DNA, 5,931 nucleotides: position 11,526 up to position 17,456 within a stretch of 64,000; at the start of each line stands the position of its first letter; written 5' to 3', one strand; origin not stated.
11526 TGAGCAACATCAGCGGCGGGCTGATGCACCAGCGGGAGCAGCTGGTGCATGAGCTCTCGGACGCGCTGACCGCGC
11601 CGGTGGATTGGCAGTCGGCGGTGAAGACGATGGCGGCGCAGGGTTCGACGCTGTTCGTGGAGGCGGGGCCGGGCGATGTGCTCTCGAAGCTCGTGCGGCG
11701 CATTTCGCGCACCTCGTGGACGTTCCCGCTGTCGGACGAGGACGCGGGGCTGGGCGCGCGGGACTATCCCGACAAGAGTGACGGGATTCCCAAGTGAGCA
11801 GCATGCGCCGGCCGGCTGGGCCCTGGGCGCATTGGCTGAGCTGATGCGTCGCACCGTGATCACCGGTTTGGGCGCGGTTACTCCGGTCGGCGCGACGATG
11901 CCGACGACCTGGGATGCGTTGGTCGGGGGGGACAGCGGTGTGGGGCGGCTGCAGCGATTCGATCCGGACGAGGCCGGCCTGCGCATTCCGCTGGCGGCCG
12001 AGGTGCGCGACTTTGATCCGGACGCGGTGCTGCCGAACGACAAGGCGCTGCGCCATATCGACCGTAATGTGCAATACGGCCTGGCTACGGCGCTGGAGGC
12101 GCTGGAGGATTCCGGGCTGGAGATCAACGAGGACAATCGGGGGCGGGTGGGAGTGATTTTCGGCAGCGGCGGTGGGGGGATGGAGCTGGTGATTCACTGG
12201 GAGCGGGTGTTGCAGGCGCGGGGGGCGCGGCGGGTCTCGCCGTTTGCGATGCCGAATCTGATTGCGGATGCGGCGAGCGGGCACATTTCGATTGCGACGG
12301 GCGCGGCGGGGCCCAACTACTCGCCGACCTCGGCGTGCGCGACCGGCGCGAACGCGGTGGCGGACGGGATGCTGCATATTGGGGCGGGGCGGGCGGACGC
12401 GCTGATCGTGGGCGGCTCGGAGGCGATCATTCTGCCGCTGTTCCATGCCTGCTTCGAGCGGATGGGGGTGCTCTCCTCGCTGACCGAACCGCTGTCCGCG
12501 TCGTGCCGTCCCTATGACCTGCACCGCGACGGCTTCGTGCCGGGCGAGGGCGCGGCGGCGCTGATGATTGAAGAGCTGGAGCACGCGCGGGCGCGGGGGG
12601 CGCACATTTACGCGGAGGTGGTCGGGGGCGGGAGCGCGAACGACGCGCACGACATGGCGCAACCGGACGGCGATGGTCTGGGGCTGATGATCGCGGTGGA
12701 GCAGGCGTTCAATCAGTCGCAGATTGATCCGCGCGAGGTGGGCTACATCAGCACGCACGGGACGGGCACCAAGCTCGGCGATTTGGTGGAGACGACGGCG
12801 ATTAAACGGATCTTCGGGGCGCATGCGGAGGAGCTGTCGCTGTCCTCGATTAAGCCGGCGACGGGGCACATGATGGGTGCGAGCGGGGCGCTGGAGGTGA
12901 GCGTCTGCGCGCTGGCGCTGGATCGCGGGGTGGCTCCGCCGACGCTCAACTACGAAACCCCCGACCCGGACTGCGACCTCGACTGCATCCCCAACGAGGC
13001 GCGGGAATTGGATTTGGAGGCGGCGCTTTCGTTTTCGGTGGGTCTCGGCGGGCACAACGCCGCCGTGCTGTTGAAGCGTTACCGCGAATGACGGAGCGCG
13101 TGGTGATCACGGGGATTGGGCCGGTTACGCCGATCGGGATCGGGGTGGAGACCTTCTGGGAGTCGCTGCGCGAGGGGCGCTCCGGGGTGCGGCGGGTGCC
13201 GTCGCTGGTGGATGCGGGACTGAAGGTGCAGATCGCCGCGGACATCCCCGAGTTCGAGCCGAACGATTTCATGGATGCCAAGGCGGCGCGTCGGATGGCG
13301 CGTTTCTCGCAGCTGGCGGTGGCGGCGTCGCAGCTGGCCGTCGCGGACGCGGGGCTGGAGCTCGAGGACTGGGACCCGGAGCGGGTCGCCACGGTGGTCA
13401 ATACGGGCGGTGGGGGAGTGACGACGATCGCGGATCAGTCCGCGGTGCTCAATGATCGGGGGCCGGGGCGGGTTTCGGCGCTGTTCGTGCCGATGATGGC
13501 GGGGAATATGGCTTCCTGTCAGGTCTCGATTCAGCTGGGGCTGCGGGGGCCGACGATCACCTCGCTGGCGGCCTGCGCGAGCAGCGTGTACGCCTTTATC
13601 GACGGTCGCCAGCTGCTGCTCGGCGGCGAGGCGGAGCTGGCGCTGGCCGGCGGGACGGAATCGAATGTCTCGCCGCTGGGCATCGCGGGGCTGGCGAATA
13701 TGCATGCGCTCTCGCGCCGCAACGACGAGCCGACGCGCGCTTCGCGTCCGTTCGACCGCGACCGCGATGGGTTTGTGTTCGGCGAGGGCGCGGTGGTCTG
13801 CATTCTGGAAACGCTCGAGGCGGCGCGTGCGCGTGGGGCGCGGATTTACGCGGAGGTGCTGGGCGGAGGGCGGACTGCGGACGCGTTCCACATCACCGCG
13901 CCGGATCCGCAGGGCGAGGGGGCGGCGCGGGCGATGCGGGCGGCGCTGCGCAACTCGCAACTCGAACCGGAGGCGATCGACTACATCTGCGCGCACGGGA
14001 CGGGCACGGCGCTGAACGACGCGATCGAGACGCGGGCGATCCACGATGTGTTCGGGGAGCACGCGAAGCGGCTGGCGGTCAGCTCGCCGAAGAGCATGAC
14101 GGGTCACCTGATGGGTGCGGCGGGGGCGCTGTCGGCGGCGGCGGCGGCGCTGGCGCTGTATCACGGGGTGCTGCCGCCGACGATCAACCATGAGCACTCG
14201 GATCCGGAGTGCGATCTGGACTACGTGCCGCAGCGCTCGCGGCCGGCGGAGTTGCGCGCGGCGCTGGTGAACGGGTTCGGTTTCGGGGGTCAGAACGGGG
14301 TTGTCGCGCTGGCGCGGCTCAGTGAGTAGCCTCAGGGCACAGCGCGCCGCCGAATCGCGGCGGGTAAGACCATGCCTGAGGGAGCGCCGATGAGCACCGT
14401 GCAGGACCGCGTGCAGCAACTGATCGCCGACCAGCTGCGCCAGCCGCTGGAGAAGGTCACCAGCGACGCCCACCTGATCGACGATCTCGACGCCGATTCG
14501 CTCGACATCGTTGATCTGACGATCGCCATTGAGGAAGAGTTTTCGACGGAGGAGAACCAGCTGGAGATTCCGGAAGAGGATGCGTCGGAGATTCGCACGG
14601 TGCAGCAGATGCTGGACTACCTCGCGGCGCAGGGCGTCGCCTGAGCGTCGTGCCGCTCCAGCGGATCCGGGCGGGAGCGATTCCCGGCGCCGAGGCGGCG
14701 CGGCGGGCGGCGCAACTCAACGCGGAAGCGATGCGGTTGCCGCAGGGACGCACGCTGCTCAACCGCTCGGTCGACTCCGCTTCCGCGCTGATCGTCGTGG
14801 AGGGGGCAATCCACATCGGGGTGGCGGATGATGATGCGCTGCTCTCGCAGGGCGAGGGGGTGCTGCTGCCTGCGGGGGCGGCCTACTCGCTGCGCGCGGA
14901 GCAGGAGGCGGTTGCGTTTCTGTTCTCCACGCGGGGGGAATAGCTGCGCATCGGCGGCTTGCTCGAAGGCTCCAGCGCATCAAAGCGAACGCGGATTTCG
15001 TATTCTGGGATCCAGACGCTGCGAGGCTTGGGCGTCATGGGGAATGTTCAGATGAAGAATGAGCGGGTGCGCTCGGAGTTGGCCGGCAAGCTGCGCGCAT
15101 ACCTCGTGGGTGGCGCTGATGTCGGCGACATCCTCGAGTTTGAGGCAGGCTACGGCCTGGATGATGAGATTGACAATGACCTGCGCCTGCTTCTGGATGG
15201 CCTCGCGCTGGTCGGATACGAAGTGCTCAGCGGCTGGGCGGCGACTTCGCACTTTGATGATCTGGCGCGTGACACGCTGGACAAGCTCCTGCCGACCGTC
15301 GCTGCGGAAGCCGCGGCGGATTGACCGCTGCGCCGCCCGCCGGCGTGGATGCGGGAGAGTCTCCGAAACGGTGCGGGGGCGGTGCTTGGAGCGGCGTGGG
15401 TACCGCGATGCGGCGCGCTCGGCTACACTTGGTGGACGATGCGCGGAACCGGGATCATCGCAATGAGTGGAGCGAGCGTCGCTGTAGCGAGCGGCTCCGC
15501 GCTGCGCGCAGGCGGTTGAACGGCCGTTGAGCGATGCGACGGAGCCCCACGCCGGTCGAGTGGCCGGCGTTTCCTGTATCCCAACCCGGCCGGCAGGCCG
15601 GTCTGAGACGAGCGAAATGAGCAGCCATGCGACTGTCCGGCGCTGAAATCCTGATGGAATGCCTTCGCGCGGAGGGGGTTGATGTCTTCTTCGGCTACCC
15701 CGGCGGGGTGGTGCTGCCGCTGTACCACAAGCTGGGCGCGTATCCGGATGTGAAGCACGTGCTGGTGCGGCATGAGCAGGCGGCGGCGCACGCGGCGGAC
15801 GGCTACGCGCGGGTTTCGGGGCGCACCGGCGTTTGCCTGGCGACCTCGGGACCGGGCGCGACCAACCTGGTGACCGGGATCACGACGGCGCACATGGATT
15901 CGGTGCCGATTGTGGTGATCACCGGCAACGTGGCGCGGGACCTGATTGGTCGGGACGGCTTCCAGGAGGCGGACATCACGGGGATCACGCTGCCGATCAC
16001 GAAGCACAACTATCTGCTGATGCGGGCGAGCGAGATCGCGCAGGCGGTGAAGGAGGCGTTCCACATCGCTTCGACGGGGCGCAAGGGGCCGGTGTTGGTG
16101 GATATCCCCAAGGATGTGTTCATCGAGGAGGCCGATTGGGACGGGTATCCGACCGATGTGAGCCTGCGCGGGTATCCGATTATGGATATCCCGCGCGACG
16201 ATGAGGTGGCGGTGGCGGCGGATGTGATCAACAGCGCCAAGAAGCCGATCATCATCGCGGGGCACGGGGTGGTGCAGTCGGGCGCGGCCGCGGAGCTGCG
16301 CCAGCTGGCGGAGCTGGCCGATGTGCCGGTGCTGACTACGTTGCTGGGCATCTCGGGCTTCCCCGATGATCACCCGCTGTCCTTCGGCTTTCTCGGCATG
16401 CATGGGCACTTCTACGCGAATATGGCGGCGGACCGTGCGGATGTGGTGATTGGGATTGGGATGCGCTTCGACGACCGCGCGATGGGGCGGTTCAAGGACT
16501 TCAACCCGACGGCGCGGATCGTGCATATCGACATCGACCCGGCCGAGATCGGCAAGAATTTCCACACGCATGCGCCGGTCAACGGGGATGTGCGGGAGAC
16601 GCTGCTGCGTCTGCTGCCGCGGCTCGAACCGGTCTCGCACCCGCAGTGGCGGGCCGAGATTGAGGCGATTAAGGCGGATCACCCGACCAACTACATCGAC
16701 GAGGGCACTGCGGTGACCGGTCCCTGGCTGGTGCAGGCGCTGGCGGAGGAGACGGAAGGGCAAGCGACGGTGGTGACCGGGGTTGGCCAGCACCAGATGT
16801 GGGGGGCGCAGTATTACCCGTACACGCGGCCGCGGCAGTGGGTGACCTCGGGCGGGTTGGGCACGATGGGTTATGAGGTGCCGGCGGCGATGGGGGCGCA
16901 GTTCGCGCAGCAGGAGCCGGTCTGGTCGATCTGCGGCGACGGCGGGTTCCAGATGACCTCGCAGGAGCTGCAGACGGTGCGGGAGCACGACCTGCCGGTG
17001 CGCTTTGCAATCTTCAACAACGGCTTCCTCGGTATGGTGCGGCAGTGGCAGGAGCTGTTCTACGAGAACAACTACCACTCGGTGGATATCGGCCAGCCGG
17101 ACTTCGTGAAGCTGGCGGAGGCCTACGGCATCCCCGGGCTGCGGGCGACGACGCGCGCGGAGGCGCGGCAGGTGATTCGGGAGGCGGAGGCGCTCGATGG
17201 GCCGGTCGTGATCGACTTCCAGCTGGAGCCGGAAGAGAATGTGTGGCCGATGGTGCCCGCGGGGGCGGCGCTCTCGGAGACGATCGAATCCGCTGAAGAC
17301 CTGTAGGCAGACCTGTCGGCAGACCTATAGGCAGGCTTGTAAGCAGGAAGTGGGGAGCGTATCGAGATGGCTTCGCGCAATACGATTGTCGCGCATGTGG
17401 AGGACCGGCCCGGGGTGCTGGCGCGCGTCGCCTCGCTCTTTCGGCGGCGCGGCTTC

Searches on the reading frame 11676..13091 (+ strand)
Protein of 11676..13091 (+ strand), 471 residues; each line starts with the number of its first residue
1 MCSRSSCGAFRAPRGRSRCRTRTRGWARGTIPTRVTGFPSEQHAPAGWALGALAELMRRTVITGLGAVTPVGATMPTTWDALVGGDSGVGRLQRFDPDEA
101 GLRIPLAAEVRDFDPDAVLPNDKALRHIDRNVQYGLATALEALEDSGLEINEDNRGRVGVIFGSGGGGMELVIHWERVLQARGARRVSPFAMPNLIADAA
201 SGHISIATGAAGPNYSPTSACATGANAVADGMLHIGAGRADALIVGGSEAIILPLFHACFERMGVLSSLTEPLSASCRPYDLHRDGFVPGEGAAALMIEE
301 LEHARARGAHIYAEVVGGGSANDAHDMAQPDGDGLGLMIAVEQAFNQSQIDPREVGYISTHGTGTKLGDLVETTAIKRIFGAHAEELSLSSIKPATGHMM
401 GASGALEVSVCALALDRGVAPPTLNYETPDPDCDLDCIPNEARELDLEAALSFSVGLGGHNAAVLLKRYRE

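Call 81: search_protein_families(library=pfam, proteins=[window:11676-13091:+], max_evalue=0.00001)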
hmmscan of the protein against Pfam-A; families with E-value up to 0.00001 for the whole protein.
window:11676-13091:+ (471 aa): 2 families
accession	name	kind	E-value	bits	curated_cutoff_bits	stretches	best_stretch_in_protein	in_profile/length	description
PF00109.32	ketoacyl-synt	-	5.5e-48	164.2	20.8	1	58-304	2-252/252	Beta-ketoacyl synthase, N-terminal domain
PF02801.28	Ketoacyl-synt_C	-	2.1e-32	112.1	20.8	1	312-427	1-119/119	Beta-ketoacyl synthase, C-terminal domain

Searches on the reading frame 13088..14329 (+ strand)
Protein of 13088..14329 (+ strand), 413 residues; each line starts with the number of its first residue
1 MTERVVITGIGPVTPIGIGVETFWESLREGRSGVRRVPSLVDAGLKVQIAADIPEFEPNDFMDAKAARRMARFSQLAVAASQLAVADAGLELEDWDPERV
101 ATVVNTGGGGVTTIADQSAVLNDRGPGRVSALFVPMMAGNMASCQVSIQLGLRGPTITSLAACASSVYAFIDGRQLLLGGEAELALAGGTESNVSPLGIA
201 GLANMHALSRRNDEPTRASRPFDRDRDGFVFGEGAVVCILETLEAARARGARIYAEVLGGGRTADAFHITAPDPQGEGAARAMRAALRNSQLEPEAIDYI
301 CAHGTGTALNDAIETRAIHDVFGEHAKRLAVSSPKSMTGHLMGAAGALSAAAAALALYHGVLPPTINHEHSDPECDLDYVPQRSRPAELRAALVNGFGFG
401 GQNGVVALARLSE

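Call 81: search_protein_families(library=pfam, proteins=[window:13088-14329:+], max_evalue=0.00001)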
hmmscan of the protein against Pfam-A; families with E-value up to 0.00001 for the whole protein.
window:13088-14329:+ (413 aa): 2 families
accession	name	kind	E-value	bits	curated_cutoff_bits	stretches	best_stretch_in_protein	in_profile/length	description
PF00109.32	ketoacyl-synt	-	2.2e-51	175.4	20.8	1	3-246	2-252/252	Beta-ketoacyl synthase, N-terminal domain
PF02801.28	Ketoacyl-synt_C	-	2.9e-39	134.2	20.8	1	254-368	1-118/119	Beta-ketoacyl synthase, C-terminal domain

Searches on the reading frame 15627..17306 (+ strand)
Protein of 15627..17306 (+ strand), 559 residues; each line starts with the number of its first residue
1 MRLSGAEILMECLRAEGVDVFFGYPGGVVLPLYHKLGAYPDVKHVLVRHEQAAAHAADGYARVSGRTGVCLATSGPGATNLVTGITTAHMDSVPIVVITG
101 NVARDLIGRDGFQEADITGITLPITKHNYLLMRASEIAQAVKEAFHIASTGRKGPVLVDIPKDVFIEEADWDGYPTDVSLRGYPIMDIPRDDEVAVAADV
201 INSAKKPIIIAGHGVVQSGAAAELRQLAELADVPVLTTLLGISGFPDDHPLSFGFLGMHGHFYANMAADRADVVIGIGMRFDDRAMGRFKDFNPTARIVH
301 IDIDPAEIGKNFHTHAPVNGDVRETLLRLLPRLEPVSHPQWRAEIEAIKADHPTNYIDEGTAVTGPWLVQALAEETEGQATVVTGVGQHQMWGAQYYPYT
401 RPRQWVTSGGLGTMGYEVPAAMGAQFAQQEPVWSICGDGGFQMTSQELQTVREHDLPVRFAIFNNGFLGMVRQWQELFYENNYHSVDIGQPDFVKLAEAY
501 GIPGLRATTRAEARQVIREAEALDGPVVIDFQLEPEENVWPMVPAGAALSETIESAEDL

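Call 81: search_protein_families(library=pfam, proteins=[window:15627-17306:+], max_evalue=0.00001)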
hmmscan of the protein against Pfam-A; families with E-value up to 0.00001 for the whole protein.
window:15627-17306:+ (559 aa): 3 families
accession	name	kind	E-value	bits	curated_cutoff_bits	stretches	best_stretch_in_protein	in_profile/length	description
PF02775.26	TPP_enzyme_C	-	4.4e-53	179.6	21.9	1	385-531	1-151/151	Thiamine pyrophosphate enzyme, C-terminal TPP binding domain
PF00205.28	TPP_enzyme_M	-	2.3e-46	157.3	30.4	1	195-328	2-136/137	Thiamine pyrophosphate enzyme, central domain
PF02776.23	TPP_enzyme_N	-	2.8e-39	134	26.8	1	4-119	2-118/119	Thiamine pyrophosphate enzyme, N-terminal TPP binding domain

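Call 82: find_homologous_proteins(query=window:15627-17306:+, max_evalue=1e-100)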
Query window:15627-17306:+ (559 aa): 7999 proteins with E <= 1e-100 among 8000 candidates; the best 120 are listed.
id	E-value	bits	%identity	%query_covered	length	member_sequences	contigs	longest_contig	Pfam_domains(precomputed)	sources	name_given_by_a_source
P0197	0.0e+0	1218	94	100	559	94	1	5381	PF02775.27,PF02776.24,PF00205.29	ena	-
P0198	0.0e+0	1179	91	100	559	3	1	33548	PF02775.27,PF02776.24,PF00205.29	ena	-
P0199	0.0e+0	1179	91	100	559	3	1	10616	PF02775.27,PF02776.24,PF00205.29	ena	-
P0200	0.0e+0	1147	88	100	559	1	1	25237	PF02775.27,PF02776.24,PF00205.29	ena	-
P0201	0.0e+0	1138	87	100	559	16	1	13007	PF02775.27,PF02776.24,PF00205.29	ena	-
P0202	0.0e+0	1135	86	100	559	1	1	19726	PF02775.27,PF02776.24,PF00205.29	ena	-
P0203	0.0e+0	1135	86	100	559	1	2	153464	PF02775.27,PF02776.24,PF00205.29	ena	-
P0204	0.0e+0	1134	86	100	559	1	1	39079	PF02775.27,PF02776.24,PF00205.29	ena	-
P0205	0.0e+0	1133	86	100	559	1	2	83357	PF02775.27,PF02776.24,PF00205.29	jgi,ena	-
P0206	0.0e+0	1133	86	100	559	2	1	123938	PF02775.27,PF02776.24,PF00205.29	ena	-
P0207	0.0e+0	1133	86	100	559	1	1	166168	PF02775.27,PF02776.24,PF00205.29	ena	-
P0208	0.0e+0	1131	86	100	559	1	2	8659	PF02775.27,PF02776.24,PF00205.29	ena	-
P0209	0.0e+0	1123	86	100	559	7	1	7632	PF02775.27,PF02776.24,PF00205.29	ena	-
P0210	0.0e+0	1118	86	100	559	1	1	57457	PF02775.27,PF02776.24,PF00205.29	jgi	-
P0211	0.0e+0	1116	85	100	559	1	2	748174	PF02775.27,PF02776.24,PF00205.29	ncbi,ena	-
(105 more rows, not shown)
